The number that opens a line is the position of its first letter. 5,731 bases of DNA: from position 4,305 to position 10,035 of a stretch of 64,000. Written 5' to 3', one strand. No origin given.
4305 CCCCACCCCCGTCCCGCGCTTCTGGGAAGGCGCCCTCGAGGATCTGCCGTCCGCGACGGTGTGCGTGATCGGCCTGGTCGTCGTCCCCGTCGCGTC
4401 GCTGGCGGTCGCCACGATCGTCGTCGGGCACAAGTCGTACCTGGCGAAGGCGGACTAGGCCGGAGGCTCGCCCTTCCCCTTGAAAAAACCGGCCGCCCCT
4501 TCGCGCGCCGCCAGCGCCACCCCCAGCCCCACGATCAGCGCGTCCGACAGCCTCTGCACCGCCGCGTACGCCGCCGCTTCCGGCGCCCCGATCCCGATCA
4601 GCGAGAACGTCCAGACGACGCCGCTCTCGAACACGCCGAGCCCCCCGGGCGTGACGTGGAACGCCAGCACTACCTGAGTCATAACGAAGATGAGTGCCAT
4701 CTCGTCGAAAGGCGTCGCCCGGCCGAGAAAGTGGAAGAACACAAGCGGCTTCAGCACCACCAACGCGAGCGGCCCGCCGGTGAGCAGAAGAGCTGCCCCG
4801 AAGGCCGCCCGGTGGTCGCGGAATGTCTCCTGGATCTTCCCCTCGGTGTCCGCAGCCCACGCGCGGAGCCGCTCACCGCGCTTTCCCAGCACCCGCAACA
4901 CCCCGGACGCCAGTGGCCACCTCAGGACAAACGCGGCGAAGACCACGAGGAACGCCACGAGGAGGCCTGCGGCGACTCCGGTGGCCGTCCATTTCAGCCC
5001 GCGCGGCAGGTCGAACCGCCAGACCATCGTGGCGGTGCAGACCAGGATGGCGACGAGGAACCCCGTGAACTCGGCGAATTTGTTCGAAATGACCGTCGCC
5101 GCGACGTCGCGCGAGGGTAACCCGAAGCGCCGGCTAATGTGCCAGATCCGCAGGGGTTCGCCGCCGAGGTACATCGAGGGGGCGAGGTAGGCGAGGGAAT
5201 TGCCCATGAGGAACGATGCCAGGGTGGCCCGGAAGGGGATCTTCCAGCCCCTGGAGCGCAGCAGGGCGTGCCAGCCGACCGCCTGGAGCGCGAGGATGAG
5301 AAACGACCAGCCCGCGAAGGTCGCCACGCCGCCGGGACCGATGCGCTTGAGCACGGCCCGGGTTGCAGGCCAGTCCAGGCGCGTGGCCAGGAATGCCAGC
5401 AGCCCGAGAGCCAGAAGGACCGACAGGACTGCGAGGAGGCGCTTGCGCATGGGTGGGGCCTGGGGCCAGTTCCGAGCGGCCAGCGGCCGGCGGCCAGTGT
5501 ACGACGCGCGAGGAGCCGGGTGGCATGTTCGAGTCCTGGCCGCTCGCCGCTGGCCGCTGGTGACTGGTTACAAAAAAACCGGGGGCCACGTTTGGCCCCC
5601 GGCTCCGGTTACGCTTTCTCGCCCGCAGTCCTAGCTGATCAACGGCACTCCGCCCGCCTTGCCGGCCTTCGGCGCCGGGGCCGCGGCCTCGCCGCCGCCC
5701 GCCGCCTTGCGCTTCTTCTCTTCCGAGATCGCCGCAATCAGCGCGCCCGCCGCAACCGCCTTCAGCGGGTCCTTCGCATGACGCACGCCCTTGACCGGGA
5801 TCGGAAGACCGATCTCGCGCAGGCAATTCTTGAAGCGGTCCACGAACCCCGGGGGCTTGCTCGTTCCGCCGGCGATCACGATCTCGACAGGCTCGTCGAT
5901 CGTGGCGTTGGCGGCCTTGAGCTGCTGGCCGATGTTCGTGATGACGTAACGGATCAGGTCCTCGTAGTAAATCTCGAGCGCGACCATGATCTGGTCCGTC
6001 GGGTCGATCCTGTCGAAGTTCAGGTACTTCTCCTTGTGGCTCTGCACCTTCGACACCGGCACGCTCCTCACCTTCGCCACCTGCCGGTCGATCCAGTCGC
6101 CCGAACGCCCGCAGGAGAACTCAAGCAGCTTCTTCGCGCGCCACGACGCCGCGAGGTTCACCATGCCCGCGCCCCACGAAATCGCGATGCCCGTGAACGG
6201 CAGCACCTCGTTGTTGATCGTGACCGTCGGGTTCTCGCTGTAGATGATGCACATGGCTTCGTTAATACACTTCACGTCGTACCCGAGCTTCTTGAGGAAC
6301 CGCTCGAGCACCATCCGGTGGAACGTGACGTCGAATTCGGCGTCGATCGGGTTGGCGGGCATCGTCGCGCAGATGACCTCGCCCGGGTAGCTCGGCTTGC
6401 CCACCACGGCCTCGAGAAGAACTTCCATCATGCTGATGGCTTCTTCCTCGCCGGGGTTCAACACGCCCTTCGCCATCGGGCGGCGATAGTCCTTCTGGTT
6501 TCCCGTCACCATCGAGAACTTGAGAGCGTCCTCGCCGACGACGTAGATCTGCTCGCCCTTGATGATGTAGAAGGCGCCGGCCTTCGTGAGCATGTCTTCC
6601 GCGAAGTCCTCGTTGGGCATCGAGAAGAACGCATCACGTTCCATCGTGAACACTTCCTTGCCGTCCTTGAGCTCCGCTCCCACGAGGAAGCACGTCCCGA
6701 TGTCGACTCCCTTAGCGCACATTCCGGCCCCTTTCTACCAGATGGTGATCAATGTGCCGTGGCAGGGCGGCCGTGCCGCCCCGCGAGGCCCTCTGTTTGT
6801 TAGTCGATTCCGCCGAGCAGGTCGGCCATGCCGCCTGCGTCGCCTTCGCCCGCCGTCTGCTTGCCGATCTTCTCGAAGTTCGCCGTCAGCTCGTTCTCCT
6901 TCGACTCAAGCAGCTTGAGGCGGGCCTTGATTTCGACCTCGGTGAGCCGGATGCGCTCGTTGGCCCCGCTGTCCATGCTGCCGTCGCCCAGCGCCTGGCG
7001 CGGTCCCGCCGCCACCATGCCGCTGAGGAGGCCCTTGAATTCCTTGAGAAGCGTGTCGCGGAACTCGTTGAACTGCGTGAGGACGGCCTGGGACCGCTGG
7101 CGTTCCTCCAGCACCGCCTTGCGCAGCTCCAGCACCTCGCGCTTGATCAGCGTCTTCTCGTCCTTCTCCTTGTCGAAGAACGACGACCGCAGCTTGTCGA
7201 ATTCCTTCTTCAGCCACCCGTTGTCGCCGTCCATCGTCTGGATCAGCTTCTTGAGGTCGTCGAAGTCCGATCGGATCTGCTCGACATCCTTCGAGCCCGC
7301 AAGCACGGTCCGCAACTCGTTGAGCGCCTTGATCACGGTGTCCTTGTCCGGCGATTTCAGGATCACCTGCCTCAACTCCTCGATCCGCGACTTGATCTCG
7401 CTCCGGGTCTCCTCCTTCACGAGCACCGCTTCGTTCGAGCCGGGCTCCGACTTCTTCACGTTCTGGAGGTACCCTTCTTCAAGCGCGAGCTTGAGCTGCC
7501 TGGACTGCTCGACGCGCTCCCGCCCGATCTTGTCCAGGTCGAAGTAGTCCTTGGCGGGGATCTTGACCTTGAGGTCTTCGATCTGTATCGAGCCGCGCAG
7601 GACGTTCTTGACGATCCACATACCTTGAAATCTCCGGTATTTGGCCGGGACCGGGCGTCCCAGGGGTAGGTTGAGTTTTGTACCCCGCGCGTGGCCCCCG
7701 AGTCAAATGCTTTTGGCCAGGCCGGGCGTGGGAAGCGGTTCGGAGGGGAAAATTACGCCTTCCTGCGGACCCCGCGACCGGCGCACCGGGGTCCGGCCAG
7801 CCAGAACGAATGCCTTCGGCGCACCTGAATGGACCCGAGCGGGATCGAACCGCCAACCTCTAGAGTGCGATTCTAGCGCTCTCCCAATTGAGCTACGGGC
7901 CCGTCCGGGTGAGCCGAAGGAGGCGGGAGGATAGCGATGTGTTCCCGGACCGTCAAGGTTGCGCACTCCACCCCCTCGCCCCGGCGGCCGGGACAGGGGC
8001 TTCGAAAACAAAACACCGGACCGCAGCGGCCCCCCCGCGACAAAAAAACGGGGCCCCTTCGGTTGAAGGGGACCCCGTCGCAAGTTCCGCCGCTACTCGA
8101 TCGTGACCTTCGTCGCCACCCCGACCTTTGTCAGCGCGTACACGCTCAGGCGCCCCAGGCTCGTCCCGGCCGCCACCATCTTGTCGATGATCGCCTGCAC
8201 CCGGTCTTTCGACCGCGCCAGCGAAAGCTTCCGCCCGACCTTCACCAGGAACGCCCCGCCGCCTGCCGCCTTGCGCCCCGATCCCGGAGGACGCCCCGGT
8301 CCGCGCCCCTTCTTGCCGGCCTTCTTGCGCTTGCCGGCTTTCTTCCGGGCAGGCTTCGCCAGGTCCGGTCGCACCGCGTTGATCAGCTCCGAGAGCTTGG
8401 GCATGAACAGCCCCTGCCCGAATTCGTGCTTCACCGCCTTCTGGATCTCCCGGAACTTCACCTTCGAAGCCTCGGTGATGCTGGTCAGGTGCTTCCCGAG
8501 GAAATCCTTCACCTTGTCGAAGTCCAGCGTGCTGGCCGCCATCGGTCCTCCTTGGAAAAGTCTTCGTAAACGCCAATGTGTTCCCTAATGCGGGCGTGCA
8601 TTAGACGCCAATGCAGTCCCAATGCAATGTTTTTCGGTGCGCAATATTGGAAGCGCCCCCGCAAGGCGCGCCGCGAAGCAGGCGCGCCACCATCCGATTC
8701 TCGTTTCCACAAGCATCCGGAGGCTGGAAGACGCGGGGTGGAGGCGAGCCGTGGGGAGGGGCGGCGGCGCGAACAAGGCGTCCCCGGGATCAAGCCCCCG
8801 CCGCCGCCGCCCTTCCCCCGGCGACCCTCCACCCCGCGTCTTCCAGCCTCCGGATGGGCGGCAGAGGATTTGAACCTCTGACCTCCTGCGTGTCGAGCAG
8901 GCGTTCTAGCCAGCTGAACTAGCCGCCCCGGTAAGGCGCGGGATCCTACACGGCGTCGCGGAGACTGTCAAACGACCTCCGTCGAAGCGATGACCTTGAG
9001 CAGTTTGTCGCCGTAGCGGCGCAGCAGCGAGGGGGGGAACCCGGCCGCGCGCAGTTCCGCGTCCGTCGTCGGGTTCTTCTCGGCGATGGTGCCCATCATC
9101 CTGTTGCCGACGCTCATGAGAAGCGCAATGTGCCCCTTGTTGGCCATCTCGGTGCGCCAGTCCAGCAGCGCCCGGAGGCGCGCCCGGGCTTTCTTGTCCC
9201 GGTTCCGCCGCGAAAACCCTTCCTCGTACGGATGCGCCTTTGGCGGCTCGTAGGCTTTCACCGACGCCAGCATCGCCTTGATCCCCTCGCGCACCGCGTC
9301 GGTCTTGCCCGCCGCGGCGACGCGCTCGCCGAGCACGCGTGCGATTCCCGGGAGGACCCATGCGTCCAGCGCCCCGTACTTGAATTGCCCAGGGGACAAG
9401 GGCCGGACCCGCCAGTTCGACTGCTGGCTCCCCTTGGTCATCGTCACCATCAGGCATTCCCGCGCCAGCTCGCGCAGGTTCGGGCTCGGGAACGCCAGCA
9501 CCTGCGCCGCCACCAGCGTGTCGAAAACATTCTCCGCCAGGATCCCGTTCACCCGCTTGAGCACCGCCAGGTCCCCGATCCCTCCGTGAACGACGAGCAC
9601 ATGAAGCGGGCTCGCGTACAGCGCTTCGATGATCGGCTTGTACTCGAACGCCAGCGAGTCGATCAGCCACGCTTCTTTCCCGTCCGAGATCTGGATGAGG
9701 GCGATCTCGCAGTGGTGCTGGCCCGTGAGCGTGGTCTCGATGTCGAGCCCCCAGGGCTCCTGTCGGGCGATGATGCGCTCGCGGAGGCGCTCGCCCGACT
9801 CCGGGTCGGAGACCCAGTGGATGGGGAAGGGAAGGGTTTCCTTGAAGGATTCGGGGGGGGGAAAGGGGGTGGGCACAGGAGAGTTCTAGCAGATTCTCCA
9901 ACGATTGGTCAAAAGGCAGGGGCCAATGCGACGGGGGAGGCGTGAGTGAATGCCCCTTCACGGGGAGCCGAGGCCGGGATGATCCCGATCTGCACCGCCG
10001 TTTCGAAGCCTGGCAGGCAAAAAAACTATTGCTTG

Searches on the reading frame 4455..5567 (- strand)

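Call 86: search_protein_families(library=pfam, proteins=[window:4455-5567:-], max_evalue=0.00001)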
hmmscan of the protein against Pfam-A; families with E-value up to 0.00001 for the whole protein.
window:4455-5567:- (370 aa): 1 family
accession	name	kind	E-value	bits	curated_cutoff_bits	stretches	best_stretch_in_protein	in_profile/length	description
PF03706.18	LPG_synthase_TM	-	1.8e-34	120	33.4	1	47-344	2-296/302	Lysylphosphatidylglycerol synthase TM region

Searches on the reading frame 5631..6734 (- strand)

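Call 86: search_protein_families(library=pfam, proteins=[window:5631-6734:-], max_evalue=0.00001)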
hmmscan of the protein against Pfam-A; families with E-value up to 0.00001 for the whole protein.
window:5631-6734:- (367 aa): 1 family
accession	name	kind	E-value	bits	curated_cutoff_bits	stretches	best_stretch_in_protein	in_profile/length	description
PF25216.1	Volactin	-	2.2e-74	251.3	35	1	7-335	2-321/321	Volactin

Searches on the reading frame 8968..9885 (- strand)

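Call 86: search_protein_families(library=pfam, proteins=[window:8968-9885:-], max_evalue=0.00001)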
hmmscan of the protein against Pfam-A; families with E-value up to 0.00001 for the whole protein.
window:8968-9885:- (305 aa): 2 families
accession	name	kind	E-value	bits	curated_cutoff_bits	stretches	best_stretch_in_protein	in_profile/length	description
PF01612.26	DNA_pol_A_exo1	-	7.1e-27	94.7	23.6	1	23-186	2-169/173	3'-5' exonuclease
PF00570.28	HRDC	-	4e-12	46.4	23.8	1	235-299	3-68/68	HRDC domain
